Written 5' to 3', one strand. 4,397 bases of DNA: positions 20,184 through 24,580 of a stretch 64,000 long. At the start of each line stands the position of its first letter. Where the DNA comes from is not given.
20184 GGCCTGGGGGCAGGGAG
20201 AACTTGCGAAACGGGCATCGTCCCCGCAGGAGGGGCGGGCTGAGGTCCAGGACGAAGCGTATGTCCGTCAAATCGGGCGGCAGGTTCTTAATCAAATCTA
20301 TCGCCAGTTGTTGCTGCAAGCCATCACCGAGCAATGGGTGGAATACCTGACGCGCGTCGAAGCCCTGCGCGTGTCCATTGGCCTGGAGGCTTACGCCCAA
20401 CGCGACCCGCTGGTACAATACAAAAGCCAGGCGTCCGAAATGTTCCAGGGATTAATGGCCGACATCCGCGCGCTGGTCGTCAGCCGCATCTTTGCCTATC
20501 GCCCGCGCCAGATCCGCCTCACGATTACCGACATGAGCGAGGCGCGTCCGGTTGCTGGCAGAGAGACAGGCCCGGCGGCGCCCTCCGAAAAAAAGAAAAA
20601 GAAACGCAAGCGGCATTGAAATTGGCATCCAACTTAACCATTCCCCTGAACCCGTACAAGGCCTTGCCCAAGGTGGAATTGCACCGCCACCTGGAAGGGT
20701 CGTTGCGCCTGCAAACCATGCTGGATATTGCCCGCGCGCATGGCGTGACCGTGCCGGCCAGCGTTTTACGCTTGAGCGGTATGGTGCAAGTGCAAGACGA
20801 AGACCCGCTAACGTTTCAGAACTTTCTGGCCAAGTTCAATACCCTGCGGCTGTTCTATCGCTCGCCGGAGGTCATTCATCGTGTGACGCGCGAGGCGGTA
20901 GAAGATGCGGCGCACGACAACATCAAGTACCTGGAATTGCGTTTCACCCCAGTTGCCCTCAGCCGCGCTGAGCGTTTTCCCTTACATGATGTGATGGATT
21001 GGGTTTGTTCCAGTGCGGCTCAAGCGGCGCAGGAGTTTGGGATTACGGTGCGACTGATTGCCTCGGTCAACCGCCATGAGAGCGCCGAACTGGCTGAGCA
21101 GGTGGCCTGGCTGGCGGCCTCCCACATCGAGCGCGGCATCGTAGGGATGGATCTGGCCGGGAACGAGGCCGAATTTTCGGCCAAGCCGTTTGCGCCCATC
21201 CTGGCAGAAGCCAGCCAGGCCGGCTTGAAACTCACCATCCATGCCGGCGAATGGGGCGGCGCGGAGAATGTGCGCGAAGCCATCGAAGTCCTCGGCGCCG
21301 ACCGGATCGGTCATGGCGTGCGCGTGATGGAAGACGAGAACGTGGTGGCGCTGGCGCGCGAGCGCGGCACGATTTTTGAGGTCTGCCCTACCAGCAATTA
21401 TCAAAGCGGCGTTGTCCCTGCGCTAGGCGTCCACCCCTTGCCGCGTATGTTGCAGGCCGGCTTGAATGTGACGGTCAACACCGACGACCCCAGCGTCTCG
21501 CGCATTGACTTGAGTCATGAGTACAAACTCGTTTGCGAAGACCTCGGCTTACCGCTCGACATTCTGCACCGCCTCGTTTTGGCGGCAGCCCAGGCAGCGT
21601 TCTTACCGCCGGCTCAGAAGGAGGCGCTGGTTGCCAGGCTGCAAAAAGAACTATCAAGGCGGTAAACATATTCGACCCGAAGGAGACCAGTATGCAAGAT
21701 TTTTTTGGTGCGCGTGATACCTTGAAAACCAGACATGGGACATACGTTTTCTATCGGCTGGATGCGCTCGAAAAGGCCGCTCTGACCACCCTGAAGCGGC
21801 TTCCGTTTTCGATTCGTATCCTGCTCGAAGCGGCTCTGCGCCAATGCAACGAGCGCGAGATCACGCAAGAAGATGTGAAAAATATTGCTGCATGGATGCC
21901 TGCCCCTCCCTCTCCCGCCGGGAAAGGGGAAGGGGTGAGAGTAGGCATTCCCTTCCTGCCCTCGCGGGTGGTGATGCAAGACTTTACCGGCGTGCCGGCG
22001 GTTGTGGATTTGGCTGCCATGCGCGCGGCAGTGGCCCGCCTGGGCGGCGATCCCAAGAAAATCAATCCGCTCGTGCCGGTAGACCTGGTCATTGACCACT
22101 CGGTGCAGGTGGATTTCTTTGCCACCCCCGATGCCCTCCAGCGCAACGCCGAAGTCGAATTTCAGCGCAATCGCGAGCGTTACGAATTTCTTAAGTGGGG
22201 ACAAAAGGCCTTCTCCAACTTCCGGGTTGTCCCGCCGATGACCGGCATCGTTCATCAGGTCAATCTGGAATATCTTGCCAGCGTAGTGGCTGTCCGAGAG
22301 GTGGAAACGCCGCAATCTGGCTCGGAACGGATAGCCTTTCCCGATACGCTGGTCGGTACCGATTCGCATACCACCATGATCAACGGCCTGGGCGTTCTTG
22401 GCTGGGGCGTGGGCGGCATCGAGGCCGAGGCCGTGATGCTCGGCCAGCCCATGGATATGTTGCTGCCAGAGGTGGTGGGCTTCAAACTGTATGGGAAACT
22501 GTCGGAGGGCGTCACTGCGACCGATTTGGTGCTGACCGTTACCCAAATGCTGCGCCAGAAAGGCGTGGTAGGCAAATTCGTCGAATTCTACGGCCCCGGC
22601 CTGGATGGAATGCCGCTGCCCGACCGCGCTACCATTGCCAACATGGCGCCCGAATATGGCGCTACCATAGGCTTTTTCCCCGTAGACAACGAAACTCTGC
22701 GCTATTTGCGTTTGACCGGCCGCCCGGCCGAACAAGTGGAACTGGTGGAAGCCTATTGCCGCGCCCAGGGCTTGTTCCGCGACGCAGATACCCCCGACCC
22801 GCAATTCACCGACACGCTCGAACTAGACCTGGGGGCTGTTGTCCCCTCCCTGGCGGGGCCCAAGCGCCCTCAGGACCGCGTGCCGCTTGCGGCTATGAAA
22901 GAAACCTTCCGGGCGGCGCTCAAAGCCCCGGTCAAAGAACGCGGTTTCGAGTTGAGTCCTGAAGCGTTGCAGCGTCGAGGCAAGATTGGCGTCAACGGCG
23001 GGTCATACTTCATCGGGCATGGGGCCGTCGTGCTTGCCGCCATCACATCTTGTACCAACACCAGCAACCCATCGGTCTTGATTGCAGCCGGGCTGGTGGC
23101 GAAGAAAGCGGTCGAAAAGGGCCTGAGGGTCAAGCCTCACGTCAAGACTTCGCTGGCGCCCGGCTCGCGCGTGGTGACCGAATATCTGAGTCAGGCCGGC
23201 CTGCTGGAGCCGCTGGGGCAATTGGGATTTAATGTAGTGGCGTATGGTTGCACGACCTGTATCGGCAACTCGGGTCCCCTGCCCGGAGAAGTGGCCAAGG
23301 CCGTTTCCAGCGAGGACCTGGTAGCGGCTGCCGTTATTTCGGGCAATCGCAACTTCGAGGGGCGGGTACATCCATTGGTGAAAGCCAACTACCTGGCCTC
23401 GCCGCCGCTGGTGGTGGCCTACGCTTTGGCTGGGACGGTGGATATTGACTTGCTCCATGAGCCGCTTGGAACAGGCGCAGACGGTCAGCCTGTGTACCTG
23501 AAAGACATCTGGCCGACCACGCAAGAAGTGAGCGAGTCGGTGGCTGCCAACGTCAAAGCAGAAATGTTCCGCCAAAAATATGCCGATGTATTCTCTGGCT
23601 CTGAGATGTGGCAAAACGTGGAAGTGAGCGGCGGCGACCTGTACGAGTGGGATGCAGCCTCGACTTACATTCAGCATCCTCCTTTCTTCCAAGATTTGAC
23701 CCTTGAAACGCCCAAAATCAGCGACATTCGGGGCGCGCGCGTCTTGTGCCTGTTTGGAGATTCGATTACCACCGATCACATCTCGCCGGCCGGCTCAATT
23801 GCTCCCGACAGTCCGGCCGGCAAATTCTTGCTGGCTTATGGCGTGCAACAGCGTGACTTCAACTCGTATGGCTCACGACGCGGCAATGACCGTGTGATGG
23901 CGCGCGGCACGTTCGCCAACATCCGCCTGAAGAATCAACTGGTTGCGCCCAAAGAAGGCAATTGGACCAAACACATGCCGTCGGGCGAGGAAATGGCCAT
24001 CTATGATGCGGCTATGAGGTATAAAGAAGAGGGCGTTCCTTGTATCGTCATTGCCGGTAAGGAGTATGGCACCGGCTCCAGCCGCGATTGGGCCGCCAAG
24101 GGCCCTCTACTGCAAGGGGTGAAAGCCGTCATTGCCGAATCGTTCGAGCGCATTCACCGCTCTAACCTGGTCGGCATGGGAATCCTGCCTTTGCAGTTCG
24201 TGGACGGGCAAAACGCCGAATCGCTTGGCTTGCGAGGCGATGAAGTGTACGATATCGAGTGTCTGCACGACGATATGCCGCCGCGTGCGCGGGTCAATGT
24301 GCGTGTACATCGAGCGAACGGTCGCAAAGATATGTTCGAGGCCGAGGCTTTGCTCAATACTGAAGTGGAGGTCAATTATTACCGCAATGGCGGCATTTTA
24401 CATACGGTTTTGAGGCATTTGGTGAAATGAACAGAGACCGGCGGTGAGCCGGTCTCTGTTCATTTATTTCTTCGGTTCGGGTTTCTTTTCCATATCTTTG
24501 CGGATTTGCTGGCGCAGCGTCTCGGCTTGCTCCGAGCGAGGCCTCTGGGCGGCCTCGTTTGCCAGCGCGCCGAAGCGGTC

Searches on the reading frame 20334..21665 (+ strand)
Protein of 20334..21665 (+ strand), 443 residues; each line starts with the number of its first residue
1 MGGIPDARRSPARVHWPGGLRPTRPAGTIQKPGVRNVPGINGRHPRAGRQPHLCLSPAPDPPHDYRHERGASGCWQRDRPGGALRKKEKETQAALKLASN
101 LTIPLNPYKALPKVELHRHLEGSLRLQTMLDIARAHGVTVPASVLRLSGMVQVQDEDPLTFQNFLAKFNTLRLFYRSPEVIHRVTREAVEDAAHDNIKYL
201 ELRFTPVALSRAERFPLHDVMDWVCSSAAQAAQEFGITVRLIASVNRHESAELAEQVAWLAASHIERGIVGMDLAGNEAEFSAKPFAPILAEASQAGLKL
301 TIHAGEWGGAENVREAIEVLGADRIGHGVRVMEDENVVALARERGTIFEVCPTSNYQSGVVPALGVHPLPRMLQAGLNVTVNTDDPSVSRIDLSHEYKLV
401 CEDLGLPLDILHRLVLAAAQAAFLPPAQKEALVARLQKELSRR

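Call 8: search_protein_families(library=ncbifam, proteins=[window:20334-21665:+], max_evalue=0.00001)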
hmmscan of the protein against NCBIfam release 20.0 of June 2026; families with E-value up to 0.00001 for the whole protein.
window:20334-21665:+ (443 aa): 10 families
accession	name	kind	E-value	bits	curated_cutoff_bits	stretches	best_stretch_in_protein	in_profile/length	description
TIGR01430.1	aden_deam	equivalog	1.1e-87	294.1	216.55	1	111-436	1-323/323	adenosine deaminase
NF006846.0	PRK09358.1-1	equivalog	2.4e-70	237.2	459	1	109-437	4-331/333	adenosine deaminase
NF006848.0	PRK09358.1-3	equivalog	5.4e-69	233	426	1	110-437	3-324/325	adenosine deaminase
NF006847.0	PRK09358.1-2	equivalog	2.8e-66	223.8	412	1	108-436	10-352/364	adenosine deaminase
NF006849.0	PRK09358.1-5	equivalog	5.7e-55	186.8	494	1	108-439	9-340/350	adenosine deaminase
NF006854.0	PRK09358.3-1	equivalog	2.7e-54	184.5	530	1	110-436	13-334/344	adenosine deaminase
NF006850.0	PRK09358.1-6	equivalog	9.5e-54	182.5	419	1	109-440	6-331/334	adenosine deaminase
NF006856.0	PRK09358.3-3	equivalog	1.6e-27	96.4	510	1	174-397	70-289/316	adenosine deaminase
TIGR01431.1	adm_rel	subfamily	7e-21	74.6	315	1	164-439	181-470/479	adenosine deaminase-related growth factor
NF006859.0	PRK09358.3-6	equivalog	9.8e-19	67.7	549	1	105-385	4-266/299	adenosine deaminase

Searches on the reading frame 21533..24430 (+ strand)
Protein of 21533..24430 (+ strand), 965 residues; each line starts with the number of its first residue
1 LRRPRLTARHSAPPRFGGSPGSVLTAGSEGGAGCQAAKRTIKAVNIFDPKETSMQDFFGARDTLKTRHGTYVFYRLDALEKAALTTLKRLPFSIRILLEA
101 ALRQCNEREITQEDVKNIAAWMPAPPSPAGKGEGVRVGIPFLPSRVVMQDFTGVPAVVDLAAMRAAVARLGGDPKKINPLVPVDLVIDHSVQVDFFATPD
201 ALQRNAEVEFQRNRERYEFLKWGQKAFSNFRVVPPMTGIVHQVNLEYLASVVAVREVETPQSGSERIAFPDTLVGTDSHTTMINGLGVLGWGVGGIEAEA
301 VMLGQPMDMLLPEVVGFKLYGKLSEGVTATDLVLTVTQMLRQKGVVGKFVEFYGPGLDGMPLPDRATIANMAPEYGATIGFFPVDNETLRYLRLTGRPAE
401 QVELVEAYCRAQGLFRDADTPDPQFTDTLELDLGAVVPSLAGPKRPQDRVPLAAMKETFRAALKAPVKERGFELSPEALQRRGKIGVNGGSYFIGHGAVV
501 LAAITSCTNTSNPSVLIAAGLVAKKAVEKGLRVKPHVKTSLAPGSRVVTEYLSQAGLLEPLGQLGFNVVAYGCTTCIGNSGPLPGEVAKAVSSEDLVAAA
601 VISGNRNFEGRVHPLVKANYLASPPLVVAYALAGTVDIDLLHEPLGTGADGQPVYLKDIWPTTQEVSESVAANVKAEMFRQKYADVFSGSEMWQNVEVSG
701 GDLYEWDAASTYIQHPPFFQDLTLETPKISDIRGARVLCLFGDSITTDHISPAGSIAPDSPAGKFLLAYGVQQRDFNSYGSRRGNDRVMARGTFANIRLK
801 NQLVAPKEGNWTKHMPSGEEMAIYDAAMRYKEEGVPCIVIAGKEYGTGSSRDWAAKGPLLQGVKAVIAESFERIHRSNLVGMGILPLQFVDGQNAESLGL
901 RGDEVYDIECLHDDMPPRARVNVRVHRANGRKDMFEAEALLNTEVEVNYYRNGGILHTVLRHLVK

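Call 8: search_protein_families(library=ncbifam, proteins=[window:21533-24430:+], max_evalue=0.00001)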
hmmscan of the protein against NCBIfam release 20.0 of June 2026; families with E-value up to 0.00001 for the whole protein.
window:21533-24430:+ (965 aa): 25 families
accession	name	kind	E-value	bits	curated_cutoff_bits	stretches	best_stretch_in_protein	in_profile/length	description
NF006757.0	PRK09277.1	subfamily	0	1408.2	686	1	55-964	4-885/888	aconitate hydratase AcnA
TIGR01341.1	aconitase_1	equivalog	0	1380.9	945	1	70-963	2-875/876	aconitate hydratase AcnA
NF009520.0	PRK12881.1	subfamily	0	1364.4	905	1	59-964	7-891/893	aconitate hydratase AcnA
TIGR02333.1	2met_isocit_dHY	equivalog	3.5e-247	822.5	1419.85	1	76-959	19-852/858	Fe/S-dependent 2-methylisocitrate dehydratase AcnD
NF005558.0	PRK07229.1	equivalog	3.9e-98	329.7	612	1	139-959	25-641/647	aconitate hydratase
TIGR01340.1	aconitase_mito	equivalog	5.5e-74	249.8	825.35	3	143-460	56-335/745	aconitate hydratase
TIGR01342.1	acon_putative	hypoth_equivalog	2.3e-72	244.2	719.15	3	264-453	102-279/655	putative aconitate hydratase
NF009116.0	PRK12466.1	subfamily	3.3e-42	144.6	531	1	270-636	123-462/472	3-isopropylmalate dehydratase large subunit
NF001614.1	PRK00402.1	subfamily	5.8e-42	143.8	385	2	271-457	115-287/415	aconitase/3-isopropylmalate dehydratase large subunit family protein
NF004016.0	PRK05478.1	subfamily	6.7e-36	123.8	510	1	271-636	123-460/468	3-isopropylmalate dehydratase large subunit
TIGR01343.1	hacA_fam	subfamily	4.8e-34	117.6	385.7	2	271-453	112-280/412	homoaconitate hydratase family protein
TIGR02086.1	IPMI_arch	subfamily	1.5e-33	116.1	410.15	2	272-455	112-280/411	3-isopropylmalate dehydratase/homoaconitate hydratase family large subunit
TIGR02083.1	LEU2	equivalog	1.8e-31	109.5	610.65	2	268-452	112-282/419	3-isopropylmalate dehydratase large subunit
TIGR00139.1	h_aconitase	equivalog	8.3e-29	100.5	529.9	1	265-393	110-241/709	homoaconitase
TIGR00170.1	leuC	equivalog_domain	1.3e-26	93.3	560.25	1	271-635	122-459/466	3-isopropylmalate dehydratase large subunit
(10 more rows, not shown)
